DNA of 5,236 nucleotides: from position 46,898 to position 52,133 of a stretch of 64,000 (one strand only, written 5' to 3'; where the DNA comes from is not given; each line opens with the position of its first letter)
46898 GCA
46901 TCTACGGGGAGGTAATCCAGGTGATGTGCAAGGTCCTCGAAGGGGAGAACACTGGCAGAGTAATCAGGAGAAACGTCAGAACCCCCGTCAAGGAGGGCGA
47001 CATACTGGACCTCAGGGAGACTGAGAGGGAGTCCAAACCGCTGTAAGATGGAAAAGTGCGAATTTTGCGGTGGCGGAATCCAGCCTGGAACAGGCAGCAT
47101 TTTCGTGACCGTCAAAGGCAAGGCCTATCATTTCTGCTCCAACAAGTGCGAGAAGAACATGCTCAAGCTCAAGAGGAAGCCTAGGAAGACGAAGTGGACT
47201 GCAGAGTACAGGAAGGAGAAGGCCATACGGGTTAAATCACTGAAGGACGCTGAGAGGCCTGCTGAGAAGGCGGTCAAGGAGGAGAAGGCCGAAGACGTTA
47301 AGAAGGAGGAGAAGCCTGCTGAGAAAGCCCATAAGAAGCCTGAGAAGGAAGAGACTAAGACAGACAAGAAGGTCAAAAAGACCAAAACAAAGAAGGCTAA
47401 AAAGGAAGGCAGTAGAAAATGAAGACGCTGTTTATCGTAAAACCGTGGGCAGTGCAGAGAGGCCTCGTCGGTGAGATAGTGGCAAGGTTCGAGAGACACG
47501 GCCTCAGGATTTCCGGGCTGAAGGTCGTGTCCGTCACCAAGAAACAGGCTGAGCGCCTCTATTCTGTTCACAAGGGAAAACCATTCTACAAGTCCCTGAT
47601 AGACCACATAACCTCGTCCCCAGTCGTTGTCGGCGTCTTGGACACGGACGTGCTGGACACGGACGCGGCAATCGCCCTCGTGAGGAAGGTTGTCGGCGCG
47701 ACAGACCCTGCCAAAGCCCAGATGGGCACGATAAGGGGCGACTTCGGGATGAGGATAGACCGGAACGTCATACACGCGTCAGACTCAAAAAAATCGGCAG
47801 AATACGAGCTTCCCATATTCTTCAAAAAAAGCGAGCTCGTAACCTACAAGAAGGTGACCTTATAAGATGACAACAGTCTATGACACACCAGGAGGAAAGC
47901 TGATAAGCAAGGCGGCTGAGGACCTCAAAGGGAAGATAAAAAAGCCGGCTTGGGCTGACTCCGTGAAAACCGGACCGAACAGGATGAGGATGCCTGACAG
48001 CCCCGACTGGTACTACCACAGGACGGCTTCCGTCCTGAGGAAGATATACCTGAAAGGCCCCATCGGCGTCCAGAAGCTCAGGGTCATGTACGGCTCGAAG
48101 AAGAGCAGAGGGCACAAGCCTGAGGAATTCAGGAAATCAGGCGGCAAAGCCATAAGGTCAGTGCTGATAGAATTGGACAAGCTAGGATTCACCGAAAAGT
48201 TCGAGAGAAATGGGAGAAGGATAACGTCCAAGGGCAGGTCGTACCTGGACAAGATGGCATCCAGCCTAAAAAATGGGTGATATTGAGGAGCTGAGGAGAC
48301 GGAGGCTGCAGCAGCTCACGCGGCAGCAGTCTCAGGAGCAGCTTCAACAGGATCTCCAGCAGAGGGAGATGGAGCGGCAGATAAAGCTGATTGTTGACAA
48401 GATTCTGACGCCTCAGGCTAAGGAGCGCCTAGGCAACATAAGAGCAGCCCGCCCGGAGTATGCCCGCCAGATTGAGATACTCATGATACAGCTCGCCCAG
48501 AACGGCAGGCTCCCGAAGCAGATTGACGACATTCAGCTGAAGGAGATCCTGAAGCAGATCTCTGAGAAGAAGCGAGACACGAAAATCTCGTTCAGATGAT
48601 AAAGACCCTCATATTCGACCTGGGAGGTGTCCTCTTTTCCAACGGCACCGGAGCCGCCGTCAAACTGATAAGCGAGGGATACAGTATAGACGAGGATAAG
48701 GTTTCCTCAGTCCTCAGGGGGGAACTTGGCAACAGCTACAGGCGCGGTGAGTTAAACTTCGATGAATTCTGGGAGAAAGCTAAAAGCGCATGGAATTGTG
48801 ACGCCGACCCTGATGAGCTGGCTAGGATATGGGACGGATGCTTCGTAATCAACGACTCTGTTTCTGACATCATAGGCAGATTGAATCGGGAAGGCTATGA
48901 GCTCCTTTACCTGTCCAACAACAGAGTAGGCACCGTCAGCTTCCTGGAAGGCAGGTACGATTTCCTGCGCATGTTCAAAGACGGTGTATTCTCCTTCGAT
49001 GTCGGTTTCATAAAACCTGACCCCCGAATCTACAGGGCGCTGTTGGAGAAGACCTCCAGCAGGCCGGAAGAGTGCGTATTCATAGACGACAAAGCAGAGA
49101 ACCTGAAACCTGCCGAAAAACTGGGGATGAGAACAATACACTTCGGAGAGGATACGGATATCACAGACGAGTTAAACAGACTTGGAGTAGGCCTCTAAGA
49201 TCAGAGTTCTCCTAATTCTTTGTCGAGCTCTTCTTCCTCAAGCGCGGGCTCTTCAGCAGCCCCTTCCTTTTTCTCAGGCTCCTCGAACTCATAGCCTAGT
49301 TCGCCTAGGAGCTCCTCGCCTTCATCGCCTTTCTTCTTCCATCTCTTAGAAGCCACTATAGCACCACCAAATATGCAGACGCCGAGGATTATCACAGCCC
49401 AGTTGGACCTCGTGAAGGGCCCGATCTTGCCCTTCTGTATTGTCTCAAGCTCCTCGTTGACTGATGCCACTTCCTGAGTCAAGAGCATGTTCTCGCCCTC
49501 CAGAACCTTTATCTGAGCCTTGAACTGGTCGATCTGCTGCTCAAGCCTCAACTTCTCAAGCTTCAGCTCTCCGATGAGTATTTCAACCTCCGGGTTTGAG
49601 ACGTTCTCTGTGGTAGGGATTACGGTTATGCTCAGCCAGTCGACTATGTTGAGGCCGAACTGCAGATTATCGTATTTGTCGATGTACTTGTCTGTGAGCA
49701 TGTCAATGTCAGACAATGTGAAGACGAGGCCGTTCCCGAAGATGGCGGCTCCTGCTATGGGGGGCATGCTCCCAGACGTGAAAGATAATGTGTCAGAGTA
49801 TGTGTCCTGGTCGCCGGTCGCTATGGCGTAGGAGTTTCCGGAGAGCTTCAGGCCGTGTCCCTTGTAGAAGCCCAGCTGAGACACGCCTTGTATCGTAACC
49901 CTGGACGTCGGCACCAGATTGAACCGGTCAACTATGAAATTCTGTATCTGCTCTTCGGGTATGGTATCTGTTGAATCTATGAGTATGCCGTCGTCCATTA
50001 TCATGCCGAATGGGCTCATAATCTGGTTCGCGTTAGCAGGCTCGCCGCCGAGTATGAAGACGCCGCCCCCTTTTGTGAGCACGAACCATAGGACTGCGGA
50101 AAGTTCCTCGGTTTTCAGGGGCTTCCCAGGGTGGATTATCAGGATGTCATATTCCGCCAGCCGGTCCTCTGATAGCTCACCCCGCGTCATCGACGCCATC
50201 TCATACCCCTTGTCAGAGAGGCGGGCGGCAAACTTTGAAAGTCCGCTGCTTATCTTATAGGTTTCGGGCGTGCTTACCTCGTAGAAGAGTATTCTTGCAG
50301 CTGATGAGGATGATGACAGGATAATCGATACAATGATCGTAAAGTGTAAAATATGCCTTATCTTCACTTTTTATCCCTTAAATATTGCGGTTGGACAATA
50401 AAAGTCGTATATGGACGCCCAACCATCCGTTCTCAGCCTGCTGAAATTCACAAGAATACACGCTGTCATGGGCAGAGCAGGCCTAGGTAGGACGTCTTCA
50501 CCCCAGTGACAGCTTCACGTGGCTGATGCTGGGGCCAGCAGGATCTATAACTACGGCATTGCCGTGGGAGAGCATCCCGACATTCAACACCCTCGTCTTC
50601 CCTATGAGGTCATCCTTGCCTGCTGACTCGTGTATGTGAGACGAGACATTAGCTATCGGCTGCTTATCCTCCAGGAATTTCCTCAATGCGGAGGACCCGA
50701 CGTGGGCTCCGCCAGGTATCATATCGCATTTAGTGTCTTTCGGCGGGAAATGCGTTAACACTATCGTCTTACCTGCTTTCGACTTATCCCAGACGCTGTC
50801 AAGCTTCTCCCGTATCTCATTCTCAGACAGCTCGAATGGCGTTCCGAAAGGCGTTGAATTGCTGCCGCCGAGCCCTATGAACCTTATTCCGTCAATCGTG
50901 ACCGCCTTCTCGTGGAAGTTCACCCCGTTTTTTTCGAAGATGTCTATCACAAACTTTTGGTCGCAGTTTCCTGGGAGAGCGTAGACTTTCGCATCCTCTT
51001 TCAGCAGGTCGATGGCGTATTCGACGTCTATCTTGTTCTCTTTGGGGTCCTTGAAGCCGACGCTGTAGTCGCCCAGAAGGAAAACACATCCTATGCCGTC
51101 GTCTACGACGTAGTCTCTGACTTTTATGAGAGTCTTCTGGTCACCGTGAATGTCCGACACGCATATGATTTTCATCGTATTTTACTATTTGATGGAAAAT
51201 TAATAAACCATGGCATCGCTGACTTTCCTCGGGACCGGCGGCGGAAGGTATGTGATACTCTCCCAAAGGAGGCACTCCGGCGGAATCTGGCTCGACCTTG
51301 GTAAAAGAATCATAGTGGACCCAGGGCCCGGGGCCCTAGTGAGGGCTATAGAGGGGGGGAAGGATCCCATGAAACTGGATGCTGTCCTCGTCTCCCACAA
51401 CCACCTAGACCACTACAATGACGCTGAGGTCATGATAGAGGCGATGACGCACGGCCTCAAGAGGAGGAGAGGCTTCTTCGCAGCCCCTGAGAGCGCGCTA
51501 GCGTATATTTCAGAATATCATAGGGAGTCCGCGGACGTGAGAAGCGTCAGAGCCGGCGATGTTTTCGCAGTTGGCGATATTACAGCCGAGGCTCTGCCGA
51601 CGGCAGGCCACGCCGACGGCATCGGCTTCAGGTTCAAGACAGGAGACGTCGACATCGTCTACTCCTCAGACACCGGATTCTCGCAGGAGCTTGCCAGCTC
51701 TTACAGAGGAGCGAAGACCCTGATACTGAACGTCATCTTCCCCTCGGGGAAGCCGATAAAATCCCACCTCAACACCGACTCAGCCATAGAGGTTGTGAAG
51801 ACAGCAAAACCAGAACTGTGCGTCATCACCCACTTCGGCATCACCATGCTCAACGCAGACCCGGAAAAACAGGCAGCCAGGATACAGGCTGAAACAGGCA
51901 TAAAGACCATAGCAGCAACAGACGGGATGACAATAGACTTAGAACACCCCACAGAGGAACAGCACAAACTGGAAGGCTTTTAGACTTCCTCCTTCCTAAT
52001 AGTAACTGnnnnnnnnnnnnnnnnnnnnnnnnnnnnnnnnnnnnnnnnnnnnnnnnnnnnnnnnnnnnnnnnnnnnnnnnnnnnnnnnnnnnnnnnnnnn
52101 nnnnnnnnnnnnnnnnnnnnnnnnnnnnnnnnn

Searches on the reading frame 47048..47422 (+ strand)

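Call 38: search_protein_families(library=pfam, proteins=[window:47048-47422:+], max_evalue=0.001)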
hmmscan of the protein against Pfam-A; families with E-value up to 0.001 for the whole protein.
window:47048-47422:+ (124 aa): 2 families
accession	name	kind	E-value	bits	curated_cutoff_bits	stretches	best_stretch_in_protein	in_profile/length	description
PF01246.26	Ribosomal_L24e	-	5.2e-21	75.1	27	1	2-59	4-60/66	Ribosomal protein L24e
PF08394.17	Arc_trans_TRASH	-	0.00024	21.6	27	1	3-40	2-37/43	Archaeal TRASH domain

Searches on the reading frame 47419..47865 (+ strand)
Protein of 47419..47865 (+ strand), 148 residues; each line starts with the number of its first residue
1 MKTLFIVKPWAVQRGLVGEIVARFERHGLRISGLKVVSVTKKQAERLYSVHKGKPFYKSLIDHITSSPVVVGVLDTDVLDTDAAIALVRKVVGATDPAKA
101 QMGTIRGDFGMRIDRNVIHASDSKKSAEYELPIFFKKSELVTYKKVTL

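Call 38: search_protein_families(library=pfam, proteins=[window:47419-47865:+], max_evalue=0.001)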
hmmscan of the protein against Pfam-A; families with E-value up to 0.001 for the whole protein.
window:47419-47865:+ (148 aa): 1 family
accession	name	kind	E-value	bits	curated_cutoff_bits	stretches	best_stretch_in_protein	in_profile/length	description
PF00334.24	NDK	-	2.6e-48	163.7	27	1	2-139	2-134/135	Nucleoside diphosphate kinase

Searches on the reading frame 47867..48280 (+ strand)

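Call 39: search_protein_families(library=pfam, proteins=[window:47867-48280:+], max_evalue=0.001)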
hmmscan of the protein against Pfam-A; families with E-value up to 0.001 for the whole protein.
window:47867-48280:+ (137 aa): 2 families
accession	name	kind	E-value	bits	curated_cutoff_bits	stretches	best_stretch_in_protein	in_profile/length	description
PF01090.25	Ribosomal_S19e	-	1e-44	152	29.4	1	3-135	1-135/137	Ribosomal protein S19e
PF08461.16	HTH_12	-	0.00015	22.1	21.4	1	92-126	31-65/66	Ribonuclease R winged-helix domain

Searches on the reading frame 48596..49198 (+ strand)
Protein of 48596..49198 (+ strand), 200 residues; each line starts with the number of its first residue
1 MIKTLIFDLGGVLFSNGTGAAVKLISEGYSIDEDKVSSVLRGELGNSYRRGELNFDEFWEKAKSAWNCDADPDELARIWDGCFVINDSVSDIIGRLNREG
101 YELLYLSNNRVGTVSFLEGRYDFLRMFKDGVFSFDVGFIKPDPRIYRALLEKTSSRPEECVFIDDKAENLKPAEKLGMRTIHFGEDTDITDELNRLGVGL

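Call 39: search_protein_families(library=pfam, proteins=[window:48596-49198:+], max_evalue=0.001)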
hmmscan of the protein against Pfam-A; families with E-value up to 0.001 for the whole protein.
window:48596-49198:+ (200 aa): 3 families
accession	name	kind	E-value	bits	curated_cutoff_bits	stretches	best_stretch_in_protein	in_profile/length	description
PF00702.32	Hydrolase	-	1.2e-14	55.6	26.4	1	2-177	1-191/191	haloacid dehalogenase-like hydrolase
PF13419.12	HAD_2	-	9.8e-09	36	23.8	1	87-181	82-176/178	Haloacid dehalogenase-like hydrolase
PF13242.12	Hydrolase_like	-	0.00032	21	22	0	140-182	4-47/75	HAD-hyrolase-like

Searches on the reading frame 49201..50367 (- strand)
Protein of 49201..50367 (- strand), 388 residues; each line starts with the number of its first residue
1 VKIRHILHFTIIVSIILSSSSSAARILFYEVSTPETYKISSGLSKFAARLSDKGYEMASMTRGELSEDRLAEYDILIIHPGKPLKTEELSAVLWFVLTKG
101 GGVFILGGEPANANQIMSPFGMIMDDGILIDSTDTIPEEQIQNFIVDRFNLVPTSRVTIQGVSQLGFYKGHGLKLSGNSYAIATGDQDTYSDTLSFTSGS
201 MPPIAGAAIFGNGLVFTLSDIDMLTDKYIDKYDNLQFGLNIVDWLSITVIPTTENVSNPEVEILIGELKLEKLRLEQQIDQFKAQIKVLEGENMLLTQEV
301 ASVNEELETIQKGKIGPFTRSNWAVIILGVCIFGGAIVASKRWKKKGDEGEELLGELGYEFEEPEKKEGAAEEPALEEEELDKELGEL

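Call 39: search_protein_families(library=pfam, proteins=[window:49201-50367:-], max_evalue=0.001)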
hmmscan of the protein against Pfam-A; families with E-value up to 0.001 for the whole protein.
window:49201-50367:- (388 aa): 2 families
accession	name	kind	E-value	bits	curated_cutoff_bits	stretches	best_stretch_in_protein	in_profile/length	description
PF14258.12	DUF4350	-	8.8e-05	23.3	30.4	1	39-241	5-180/181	Domain of unknown function (DUF4350)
PF23355.1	IFT52_GIFT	-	0.00018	21.1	27.2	0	29-117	4-96/246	IFT52 GIFT domain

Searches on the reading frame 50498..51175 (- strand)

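Call 39: search_protein_families(library=pfam, proteins=[window:50498-51175:-], max_evalue=0.001)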
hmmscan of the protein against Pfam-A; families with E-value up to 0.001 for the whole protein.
window:50498-51175:- (225 aa): 3 families
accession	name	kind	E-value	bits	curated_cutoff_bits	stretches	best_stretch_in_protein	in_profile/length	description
PF00149.33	Metallophos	-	6.4e-14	53.3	21.5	1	1-183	1-190/191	Calcineurin-like phosphoesterase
PF12850.12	Metallophos_2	-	7.8e-08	32.9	27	1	1-203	1-136/154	Calcineurin-like phosphoesterase superfamily domain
PF14582.11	Metallophos_3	-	1.4e-05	25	28.2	1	129-214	168-251/259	Metallophosphoesterase, calcineurin superfamily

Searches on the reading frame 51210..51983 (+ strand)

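Call 39: search_protein_families(library=pfam, proteins=[window:51210-51983:+], max_evalue=0.001)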
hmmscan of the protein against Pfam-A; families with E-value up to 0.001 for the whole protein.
window:51210-51983:+ (257 aa): 3 families
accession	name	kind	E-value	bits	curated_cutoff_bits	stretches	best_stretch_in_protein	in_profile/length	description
PF12706.13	Lactamase_B_2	-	2.4e-22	80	27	1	33-209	2-200/200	Beta-lactamase superfamily domain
PF00753.33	Lactamase_B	-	8.1e-11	42.7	22.7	1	31-169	15-162/196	Metallo-beta-lactamase superfamily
PF13483.12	Lactamase_B_3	-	3.8e-09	37.2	24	1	27-208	12-160/160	Beta-lactamase superfamily domain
